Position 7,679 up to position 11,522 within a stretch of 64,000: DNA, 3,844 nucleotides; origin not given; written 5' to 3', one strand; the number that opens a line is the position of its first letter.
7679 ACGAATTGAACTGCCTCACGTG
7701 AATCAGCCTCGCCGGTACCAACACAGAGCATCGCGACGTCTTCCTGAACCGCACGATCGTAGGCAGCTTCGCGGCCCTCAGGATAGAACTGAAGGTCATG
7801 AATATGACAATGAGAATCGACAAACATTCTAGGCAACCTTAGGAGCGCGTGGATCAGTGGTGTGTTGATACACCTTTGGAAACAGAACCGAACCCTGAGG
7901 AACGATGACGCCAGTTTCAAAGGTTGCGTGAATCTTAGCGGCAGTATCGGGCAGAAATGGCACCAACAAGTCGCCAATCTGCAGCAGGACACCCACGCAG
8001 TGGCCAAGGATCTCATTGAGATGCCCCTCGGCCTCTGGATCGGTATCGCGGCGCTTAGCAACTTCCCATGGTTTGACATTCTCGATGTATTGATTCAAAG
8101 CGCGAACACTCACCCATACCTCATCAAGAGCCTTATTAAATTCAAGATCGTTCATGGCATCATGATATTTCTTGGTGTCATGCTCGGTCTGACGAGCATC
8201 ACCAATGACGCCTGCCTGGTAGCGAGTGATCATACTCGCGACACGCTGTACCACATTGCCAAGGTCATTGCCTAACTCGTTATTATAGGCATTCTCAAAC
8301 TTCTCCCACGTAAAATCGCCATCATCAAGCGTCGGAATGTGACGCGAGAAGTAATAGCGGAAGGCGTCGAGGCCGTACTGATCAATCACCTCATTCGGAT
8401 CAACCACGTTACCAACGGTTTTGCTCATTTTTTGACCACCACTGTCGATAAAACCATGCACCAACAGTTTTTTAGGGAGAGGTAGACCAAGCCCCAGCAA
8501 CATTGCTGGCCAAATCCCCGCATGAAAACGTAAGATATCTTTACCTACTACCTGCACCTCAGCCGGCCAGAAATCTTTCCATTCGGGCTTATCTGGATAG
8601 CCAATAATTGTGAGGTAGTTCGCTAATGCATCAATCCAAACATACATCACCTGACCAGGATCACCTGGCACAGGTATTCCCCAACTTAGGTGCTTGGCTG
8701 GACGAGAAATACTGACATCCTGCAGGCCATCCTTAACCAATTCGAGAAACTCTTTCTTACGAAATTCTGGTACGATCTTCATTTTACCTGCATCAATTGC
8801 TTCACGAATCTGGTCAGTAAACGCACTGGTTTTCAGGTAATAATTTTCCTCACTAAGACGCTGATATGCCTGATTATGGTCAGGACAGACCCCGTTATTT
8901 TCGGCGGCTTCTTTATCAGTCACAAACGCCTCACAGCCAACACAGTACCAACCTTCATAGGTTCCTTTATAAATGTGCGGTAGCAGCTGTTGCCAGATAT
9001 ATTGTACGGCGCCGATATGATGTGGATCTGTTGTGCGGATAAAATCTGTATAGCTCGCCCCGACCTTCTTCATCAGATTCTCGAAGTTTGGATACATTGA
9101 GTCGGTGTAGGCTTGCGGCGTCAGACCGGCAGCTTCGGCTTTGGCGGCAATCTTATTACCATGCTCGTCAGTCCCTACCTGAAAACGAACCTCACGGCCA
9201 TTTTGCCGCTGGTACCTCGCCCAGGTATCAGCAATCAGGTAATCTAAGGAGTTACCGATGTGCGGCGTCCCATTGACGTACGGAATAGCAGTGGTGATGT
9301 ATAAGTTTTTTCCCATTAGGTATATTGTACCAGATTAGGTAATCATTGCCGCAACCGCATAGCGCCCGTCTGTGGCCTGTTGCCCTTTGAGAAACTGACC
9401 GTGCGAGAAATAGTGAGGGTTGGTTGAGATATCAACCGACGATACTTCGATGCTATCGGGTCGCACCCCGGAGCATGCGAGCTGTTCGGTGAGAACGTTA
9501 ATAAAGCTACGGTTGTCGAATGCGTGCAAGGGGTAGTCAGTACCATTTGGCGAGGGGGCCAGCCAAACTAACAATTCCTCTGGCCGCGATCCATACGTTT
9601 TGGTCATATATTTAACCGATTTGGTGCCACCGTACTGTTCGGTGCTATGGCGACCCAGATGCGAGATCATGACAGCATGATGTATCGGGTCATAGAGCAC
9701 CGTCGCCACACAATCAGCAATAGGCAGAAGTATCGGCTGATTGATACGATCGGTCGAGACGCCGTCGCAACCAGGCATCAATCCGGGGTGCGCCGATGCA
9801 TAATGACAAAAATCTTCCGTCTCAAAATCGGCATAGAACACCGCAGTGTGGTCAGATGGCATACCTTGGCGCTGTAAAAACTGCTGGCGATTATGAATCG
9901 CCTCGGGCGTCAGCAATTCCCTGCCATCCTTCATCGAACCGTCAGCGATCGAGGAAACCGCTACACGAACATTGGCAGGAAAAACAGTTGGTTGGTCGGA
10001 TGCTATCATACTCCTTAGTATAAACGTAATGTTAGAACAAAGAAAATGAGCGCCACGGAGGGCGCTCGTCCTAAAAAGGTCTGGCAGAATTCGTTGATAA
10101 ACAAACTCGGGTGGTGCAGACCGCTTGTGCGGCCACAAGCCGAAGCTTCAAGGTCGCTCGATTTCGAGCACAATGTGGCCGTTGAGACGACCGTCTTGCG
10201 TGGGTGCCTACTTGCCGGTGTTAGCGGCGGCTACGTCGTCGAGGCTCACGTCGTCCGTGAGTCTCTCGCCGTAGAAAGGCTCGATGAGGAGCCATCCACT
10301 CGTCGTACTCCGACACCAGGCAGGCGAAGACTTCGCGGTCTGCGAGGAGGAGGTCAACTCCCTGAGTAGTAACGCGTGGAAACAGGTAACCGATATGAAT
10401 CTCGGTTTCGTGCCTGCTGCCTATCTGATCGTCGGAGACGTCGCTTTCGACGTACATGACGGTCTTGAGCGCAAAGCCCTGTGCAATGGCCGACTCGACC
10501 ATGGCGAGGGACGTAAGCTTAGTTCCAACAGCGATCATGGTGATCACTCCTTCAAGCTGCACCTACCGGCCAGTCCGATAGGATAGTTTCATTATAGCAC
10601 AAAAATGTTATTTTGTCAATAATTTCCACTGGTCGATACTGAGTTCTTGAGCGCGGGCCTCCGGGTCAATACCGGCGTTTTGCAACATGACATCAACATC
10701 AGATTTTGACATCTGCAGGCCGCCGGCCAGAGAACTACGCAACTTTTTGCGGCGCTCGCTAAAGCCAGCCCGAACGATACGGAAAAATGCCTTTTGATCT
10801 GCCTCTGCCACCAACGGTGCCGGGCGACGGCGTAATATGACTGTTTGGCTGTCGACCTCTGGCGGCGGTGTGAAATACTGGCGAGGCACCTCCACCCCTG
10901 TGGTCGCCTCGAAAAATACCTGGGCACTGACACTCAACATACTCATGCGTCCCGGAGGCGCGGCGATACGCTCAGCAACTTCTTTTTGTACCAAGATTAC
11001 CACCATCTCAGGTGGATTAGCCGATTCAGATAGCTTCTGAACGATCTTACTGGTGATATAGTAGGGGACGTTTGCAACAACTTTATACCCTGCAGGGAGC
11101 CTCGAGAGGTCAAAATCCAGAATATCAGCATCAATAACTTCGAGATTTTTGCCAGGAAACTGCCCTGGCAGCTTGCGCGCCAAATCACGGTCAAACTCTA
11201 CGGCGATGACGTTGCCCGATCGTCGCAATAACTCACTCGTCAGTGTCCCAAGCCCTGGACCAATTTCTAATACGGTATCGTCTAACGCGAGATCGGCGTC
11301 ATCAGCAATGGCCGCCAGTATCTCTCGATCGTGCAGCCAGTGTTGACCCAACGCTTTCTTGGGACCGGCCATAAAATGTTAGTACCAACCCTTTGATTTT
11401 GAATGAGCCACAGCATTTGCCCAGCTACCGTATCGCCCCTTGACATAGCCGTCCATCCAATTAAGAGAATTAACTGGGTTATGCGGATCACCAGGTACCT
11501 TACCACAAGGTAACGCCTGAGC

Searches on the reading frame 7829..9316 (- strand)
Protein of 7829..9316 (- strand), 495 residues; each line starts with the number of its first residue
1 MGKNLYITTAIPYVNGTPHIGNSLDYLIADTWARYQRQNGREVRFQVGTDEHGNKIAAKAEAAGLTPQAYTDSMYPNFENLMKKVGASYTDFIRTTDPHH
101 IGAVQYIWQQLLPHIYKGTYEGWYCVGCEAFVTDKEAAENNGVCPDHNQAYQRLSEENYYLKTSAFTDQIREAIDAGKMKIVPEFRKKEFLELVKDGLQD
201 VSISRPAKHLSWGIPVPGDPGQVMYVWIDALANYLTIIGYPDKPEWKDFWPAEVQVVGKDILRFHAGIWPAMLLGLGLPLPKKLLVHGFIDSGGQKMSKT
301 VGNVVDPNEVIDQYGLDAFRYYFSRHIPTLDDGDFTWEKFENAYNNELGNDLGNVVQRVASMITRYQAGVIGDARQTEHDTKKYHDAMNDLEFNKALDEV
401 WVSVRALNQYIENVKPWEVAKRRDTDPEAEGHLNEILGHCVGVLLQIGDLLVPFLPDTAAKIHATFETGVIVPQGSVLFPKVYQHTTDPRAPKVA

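Call 65: search_protein_families(library=pfam, proteins=[window:7829-9316:-], max_evalue=0.001)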
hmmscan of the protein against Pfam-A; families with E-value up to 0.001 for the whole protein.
window:7829-9316:- (495 aa): 6 families
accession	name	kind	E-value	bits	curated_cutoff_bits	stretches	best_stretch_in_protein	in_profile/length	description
PF09334.17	tRNA-synt_1g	-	2.6e-103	346.2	20.1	2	155-359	180-390/391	tRNA synthetases class I (M)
PF00133.28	tRNA-synt_1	-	8.2e-38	130.7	22.7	2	7-217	27-244/414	tRNA synthetases class I (I, L, M and V)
PF01406.26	tRNA-synt_1e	-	9.9e-10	38.7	27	0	282-325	239-282/301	tRNA synthetases class I (C) catalytic domain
PF01921.24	tRNA-synt_1f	-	7.7e-06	25.5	27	0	276-329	262-315/360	tRNA synthetases class I (K)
PF19303.5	Anticodon_3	-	5.6e-05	23.5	23.5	1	378-468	19-103/152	Anticodon binding domain of methionyl tRNA ligase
PF08264.19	Anticodon_1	-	0.00046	20.5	25.1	0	377-463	8-87/148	Anticodon-binding domain of tRNA ligase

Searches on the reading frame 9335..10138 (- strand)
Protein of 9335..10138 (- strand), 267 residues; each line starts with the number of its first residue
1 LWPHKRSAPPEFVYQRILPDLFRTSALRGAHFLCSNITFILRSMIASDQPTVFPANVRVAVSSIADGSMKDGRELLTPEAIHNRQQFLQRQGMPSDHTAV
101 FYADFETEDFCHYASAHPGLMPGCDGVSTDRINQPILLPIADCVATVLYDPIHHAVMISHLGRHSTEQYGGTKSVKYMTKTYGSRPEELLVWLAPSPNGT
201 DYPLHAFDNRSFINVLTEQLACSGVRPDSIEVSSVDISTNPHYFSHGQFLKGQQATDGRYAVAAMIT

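Call 65: search_protein_families(library=pfam, proteins=[window:9335-10138:-], max_evalue=0.001)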
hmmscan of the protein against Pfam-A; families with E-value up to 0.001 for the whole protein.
window:9335-10138:- (267 aa): 1 family
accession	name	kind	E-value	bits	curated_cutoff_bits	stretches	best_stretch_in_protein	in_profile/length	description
PF02578.20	Cu-oxidase_4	-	9.2e-18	65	22.9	1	83-202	31-156/238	Multi-copper polyphenol oxidoreductase laccase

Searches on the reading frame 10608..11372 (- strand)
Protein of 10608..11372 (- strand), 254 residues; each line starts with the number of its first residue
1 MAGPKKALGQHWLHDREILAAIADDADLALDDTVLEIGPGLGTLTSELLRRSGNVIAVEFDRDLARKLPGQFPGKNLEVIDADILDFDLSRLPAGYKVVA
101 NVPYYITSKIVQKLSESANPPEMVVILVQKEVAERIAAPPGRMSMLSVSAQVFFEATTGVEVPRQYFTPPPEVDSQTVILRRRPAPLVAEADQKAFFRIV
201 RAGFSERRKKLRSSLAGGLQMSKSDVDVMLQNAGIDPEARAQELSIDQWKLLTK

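Call 65: search_protein_families(library=pfam, proteins=[window:10608-11372:-], max_evalue=0.001)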
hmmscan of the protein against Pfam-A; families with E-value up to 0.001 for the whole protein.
window:10608-11372:- (254 aa): 2 families
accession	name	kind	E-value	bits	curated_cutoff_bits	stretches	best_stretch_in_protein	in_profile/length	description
PF00398.26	RrnaAD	-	8.1e-55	186.2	24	1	5-250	5-255/263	Ribosomal RNA adenine dimethylase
PF13649.12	Methyltransf_25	-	0.00076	20.6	27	0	34-91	1-62/97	Methyltransferase domain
